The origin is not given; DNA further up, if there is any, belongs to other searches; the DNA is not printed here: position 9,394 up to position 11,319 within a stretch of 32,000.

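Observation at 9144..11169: Two 2-TM mini-proteins followed by a 541-aa Cys-rich type-I membrane protein: candidate envelope matrix plus spike/fusion module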

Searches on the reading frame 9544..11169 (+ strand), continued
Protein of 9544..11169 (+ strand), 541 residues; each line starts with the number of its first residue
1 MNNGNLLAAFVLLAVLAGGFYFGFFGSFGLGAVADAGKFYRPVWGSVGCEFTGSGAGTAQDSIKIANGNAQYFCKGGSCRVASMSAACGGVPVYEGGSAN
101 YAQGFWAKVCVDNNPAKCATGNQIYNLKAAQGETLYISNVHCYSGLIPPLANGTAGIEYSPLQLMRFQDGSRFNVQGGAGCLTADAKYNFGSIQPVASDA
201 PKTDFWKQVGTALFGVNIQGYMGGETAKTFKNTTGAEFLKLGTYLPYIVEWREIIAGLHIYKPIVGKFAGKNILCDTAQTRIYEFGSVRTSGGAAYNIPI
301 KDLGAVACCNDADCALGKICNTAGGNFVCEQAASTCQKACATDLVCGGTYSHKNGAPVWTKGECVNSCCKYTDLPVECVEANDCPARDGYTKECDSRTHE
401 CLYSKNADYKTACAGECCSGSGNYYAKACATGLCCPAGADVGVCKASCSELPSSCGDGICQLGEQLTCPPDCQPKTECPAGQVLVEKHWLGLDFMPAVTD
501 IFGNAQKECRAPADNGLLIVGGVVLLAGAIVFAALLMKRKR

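Call 62: fold_search(model_id=the predicted structure, library=pdb)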
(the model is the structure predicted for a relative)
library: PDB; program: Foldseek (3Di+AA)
matches with E <= 10: 329; with E <= 0.001: 0
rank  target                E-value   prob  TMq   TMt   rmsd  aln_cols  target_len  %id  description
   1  9oz8_B                3.2e-02  0.04  0.07  0.06  36.0       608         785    9  Cryo-EM structure of chicken NEL dimer bound with one human NICOL. (released 2026-02-25)
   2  7zuf_T                8.0e-02  0.18  0.08  0.08  13.3       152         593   10  Saccharomyces cerevisiae L-BC virus, open particle, C5 reconstruction (released 2022-09-07)
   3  7qwx_A                9.0e-02  0.16  0.08  0.07  13.3       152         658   10  Empty capsid of Saccharomyces cerevisiae virus L-BCLa (released 2022-09-07)
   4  4qxl                  1.1e-01  0.09  0.08  0.22  18.5       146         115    8  Crystal Structure of FLHE (released 2015-01-14)
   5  7zuf_E                1.2e-01  0.15  0.08  0.08  13.2       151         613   10  Saccharomyces cerevisiae L-BC virus, open particle, C5 reconstruction (released 2022-09-07)
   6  2yn3_C                1.6e-01  0.02  0.07  0.10  24.8       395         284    9  Structural insight into the giant calcium-binding adhesin SiiE: implications for the adhesion of Salmonella enterica t (released 2013-04-03)
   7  4qqp                  1.7e-01  0.08  0.07  0.19  19.7       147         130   13  Crystal structure of C1QL3 mutant D207A (released 2015-04-15)
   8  9g33_UD               1.8e-01  0.05  0.08  0.06  21.7       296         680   12  Stalled 90S - Utp23-Krr1-deltaC3 (released 2025-06-18)
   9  2yn5_A                2.2e-01  0.02  0.07  0.09  22.9       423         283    8  Structural insight into the giant calcium-binding adhesin SiiE: implications for the adhesion of Salmonella enterica t (released 2013-04-03)
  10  7m14_F                2.3e-01  0.20  0.09  0.23  12.8       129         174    9  x-ray structure of cj1430 in the presence of GDP, a GDP-D-glycero-4-keto-D-lyxo-heptose-3,5-epimerase from campylobact (released 2021-03-24)
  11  7xxg_A                2.5e-01  0.09  0.08  0.14  15.9       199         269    8  Echo 18 at pH5.5 (released 2022-06-29)
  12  9lkk_C                2.8e-01  0.08  0.08  0.21  19.3       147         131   12  Crystal structure of C1ql1-gC1q hexamer (released 2025-12-17)
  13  4qqh                  3.0e-01  0.08  0.08  0.21  19.6       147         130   12  Crystal structure of C1QL3 in space group H32 (released 2015-04-15)
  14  9n73_LN               3.3e-01  0.04  0.09  0.08  20.6       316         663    9  SSU processome maturation and disassembly, State G (released 2025-10-29)
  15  2ylk_A                3.5e-01  0.04  0.07  0.16  18.6       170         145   12  Carbohydrate-binding module CBM3b from the cellulosomal cellobiohydrolase 9A from Clostridium thermocellum (released 2012-04-25)
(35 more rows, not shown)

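Call 63: fold_search(model_id=the predicted structure, library=viral)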
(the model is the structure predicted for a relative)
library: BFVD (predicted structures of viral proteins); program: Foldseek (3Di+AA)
matches with E <= 10: 428; with E <= 0.001: 0
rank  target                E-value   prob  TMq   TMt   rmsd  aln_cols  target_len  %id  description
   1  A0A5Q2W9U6            2.1e-02  0.54  0.11  0.09   9.6       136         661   10  (no name in the UniProt tables at hand)
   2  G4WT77                2.6e-02  0.06  0.08  0.12  20.9       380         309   11  (no name in the UniProt tables at hand)
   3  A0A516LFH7            6.3e-02  0.54  0.12  0.10  16.8       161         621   13  (no name in the UniProt tables at hand)
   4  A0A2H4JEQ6            7.0e-02  0.03  0.07  0.05  40.6       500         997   10  Prophage tail endopeptidase domain-containing protein [uncultured Caudovirales phage]
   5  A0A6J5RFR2            7.0e-02  0.02  0.05  0.05  85.2       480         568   12  Uncharacterized protein [uncultured Caudovirales phage]
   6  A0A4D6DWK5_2          7.9e-02  0.02  0.06  0.04  29.9       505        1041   12  Uncharacterized protein [Edwardsiella phage pEt-SU]
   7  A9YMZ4                8.3e-02  0.13  0.08  0.06  20.9       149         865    9  Enhancin-2 [Helicoverpa armigera granulovirus]
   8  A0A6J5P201            9.3e-02  0.04  0.08  0.09  37.8       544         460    9  Uncharacterized protein [uncultured Caudovirales phage]
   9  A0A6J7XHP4            1.4e-01  0.72  0.13  0.41   6.6       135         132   11  Uncharacterized protein [uncultured Caudovirales phage]
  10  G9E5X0                1.6e-01  0.04  0.06  0.06  20.0       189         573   10  Ubiquitin-like domain-containing protein [Micromonas pusilla virus SP1]
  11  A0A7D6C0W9            1.7e-01  0.04  0.09  0.06  33.0       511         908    7  Glycoprotein (Fragment) [Broome phasivirus 1]
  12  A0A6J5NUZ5            1.7e-01  0.02  0.07  0.05  33.5       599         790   10  Collagen triple helix repeat [uncultured Caudovirales phage]
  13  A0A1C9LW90            1.8e-01  0.09  0.12  0.13  19.7       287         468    8  (no name in the UniProt tables at hand)
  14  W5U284                1.9e-01  0.20  0.11  0.19  12.2       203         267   13  Putative capsid protein [Dragonfly larvae associated circular virus-9]
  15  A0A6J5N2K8            1.9e-01  0.08  0.07  0.12  17.7       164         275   14  Uncharacterized protein [uncultured Caudovirales phage]
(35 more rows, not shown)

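Call 66: search_dna_similar(query=window:9544-11169:+, collection=plasmids, mode=protein, max_evalue=0.1, max_rows=10)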
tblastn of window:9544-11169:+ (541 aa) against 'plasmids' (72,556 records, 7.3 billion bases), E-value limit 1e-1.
No match.

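Call 67: search_protein_families(library=pfam, alignment_id=A2, max_evalue=0.1)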
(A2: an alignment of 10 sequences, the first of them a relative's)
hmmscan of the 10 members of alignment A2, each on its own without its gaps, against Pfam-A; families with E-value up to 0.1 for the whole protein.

A. member 1, P0001 (541 aa): 0 families

B. families by the number of members that match (of 10 scanned): 5 families
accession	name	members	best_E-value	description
PF10717.14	ODV-E18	1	0.005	Occlusion-derived virus envelope protein ODV-E18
PF13441.11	Gly-zipper_YMGG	1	0.0089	YMGG-like Gly-zipper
PF14012.11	DUF4229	1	0.036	Protein of unknown function (DUF4229)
PF11381.13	DUF3185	1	0.052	Protein of unknown function (DUF3185)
PF05933.18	Fun_ATP-synt_8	1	0.066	Fungal ATP synthase protein 8 (A6L)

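Call 68: search_solved_structures(query=A2, max_evalue=10)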
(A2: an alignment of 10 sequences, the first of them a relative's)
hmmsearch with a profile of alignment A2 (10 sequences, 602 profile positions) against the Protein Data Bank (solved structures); distinct sequences matched with E-value up to 10: 1.
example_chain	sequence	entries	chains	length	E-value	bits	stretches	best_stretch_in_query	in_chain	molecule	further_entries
9u9h_A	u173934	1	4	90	1.4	10.5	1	558-600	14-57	Virion membrane protein OPG140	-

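Call 81: search_protein_families(library=phrogs, proteins=[L005:9051-10841:+, L005:3392-4372:+, L006:585-3308:+, L006:3275-5056:+, L002:4190-6328:+, L002:11726-12544:+], max_evalue=0.001)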
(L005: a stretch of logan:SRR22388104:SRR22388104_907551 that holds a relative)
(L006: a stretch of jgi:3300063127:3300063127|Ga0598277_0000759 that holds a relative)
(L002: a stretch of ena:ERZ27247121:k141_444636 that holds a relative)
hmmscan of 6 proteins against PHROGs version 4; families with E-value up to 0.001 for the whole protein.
L005:9051-10841:+ (596 aa): 2 families
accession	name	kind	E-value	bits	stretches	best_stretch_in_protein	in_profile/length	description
phrog_2666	-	head and packaging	2.7e-05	24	1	324-386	422-484/555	terminase large subunit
phrog_7035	-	unknown function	0.00014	21.4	1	322-392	490-564/969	-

L005:3392-4372:+ (326 aa): 0 families

L006:585-3308:+ (907 aa): 0 families

L006:3275-5056:+ (593 aa): 0 families

L002:4190-6328:+ (712 aa): 0 families

L002:11726-12544:+ (272 aa): 0 families

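Call 94: search_protein_families(library=pfam, proteins=[L006:13350-13640:+, L006:14417-14803:+, L005:5982-6251:+, L002:1538-1906:+, L002:8796-9524:+, L005:9051-10841:+, L002:8093-8431:+, L006:15703-15933:+], max_evalue=0.01)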
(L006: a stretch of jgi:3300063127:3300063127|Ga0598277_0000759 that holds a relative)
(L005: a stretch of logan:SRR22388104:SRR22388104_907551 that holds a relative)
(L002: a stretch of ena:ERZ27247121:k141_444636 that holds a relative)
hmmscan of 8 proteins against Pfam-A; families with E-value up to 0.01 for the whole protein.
L006:13350-13640:+ (96 aa): 0 families

L006:14417-14803:+ (128 aa): 0 families

L005:5982-6251:+ (89 aa): 0 families

L002:1538-1906:+ (122 aa): 0 families

L002:8796-9524:+ (242 aa): 0 families

L005:9051-10841:+ (596 aa): 1 family
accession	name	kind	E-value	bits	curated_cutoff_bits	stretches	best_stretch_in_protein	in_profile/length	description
PF01935.23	DUF87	-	1.9e-08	35.1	23.2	1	85-244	35-165/220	Helicase HerA, central domain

L002:8093-8431:+ (112 aa): 0 families

L006:15703-15933:+ (76 aa): 0 families

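Call 99: find_encoding_contigs(protein=P0007, flank=10000, max_places=2)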
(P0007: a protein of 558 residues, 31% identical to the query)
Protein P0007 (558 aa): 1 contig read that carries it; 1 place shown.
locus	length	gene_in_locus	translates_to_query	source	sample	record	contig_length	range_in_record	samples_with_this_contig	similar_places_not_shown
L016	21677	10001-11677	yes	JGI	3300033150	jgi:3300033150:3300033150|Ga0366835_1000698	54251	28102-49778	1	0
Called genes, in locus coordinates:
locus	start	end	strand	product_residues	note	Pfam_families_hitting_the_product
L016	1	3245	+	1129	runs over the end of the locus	PF13517:FG-GAP_3 (weak)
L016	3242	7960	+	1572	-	PF10102:DUF2341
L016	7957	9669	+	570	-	-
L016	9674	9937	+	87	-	-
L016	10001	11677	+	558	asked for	-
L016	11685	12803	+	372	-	-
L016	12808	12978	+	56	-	-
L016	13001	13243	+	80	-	-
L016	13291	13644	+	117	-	-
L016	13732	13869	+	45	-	-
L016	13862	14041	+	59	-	-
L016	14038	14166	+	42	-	-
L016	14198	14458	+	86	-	-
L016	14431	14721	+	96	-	-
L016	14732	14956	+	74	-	-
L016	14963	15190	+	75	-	-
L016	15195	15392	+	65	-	-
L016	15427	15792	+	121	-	-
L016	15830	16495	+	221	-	-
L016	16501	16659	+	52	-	-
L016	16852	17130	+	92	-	-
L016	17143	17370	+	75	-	-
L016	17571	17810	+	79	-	-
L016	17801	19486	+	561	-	PF00176:SNF2-rel_dom, PF04851:ResIII, PF00270:DEAD, PF00271:Helicase_C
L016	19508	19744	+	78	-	-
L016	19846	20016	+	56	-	-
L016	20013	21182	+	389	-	-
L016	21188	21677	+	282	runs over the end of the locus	PF13479:AAA_24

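Call 100: find_encoding_contigs(protein=P0008, flank=10000, max_places=2)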
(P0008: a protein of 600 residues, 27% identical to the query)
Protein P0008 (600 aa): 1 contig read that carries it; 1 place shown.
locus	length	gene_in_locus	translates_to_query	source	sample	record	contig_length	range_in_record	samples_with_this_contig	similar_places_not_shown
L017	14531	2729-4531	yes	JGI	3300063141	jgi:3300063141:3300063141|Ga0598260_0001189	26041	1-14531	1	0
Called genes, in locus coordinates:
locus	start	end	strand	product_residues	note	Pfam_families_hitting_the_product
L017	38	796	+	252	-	-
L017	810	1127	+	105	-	-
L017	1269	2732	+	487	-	-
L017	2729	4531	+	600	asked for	-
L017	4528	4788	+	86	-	-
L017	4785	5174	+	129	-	-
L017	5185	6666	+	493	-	-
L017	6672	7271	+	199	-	-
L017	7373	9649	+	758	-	-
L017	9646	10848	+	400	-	PF00882:Zn_dep_PLPC (weak)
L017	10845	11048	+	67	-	-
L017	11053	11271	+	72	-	-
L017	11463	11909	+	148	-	-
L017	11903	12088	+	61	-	-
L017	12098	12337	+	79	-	-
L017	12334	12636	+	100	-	-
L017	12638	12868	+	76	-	-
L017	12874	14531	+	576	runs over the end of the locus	-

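Call 101: find_encoding_contigs(protein=P0009, flank=10000, max_places=2)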
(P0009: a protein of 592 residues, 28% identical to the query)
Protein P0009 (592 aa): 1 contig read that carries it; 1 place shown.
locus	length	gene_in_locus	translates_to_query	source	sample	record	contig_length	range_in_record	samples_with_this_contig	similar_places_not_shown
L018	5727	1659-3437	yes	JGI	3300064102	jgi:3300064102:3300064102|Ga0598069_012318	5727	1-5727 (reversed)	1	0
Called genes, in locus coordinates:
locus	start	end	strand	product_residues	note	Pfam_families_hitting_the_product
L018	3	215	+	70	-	?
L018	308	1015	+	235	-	PF02517:Rce1-like (weak)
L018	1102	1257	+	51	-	-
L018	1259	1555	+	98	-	-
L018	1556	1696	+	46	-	-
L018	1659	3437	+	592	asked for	-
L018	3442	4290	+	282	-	-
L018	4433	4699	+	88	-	-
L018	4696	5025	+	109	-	-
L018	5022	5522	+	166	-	-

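Call 102: find_encoding_contigs(protein=P0011, flank=10000, max_places=2)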
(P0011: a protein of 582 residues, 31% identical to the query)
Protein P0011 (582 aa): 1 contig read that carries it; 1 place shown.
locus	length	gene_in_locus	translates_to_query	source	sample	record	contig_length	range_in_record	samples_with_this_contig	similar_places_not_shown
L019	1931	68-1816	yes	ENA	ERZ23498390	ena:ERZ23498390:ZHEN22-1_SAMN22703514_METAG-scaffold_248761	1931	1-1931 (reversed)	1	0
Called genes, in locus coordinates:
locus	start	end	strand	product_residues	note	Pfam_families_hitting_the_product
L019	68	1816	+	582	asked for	-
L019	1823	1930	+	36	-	?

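Call 103: search_protein_families(library=phrogs, proteins=[L016:3-3245:+, L016:3242-7960:+, L016:7957-9669:+, L016:11685-12803:+, L016:15830-16495:+, L016:20013-21182:+, L016:21188-21676:+, L016:15427-15792:+, L016:13291-13644:+, L016:17801-19486:+], max_evalue=0.001)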
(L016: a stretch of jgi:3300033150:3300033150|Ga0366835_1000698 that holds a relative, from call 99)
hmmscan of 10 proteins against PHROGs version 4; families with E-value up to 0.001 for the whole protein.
L016:3-3245:+ (1080 aa): 0 families

L016:3242-7960:+ (1572 aa): 0 families

L016:7957-9669:+ (570 aa): 0 families

L016:11685-12803:+ (372 aa): 0 families

L016:15830-16495:+ (221 aa): 0 families

L016:20013-21182:+ (389 aa): 0 families

L016:21188-21676:+ (163 aa): 4 families
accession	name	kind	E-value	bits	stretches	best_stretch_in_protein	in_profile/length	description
phrog_124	-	DNA, RNA and nucleotide metabolism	1.1e-19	72.1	1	15-152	13-128/382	Sak4-like ssDNA annealing protein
phrog_27930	-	unknown function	1.2e-10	41.9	1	14-148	214-340/506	-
phrog_1366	-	unknown function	4.9e-10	40.4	1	45-146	10-103/307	-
phrog_50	-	DNA, RNA and nucleotide metabolism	0.00066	19.8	0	39-66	358-386/570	DnaC-like helicase loader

L016:15427-15792:+ (121 aa): 0 families

L016:13291-13644:+ (117 aa): 0 families

L016:17801-19486:+ (561 aa): 10 families
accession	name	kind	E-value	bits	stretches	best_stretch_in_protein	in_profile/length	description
phrog_62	-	DNA, RNA and nucleotide metabolism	6.3e-100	336.6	1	49-547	678-1137/1881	DNA helicase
phrog_29996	-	unknown function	3.2e-41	142.3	1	76-544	706-1165/1189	-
phrog_23807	-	unknown function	6.7e-29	101.3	2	399-526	513-652/1053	-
phrog_26785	-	unknown function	5.5e-24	85.2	2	450-514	772-836/1087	-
phrog_16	-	DNA, RNA and nucleotide metabolism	2.8e-21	76.5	2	341-524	434-604/986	DNA helicase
phrog_11801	-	other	2.5e-17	62.4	2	409-548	1354-1498/2269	DNA methyltransferase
phrog_1685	-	unknown function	9.4e-16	57.2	1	457-545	1461-1551/2278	-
phrog_21391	-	DNA, RNA and nucleotide metabolism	4.7e-08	31.6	1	416-506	1360-1453/2021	DNA helicase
phrog_11354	-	unknown function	2.9e-05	24.7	1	451-545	11-107/116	-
phrog_10089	-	moron, auxiliary metabolic gene and host takeover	3.5e-05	21.6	1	448-546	2870-2975/4647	DarB-like antirestriction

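Call 104: search_protein_families(library=phrogs, proteins=[L017:38-796:+, L017:1269-2732:+, L017:5185-6666:+, L017:6672-7271:+, L017:7373-9649:+, L017:9646-10848:+, L017:12874-14529:+, L017:11463-11909:+, L018:3442-4290:+, L018:308-1015:+], max_evalue=0.001)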
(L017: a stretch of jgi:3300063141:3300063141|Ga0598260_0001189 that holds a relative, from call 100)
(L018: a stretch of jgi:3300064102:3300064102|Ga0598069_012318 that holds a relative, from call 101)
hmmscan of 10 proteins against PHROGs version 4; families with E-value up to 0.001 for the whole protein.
L017:38-796:+ (252 aa): 0 families

L017:1269-2732:+ (487 aa): 0 families

L017:5185-6666:+ (493 aa): 0 families

L017:6672-7271:+ (199 aa): 0 families

L017:7373-9649:+ (758 aa): 0 families

L017:9646-10848:+ (400 aa): 0 families

L017:12874-14529:+ (552 aa): 0 families

L017:11463-11909:+ (148 aa): 0 families

L018:3442-4290:+ (282 aa): 0 families

L018:308-1015:+ (235 aa): 0 families
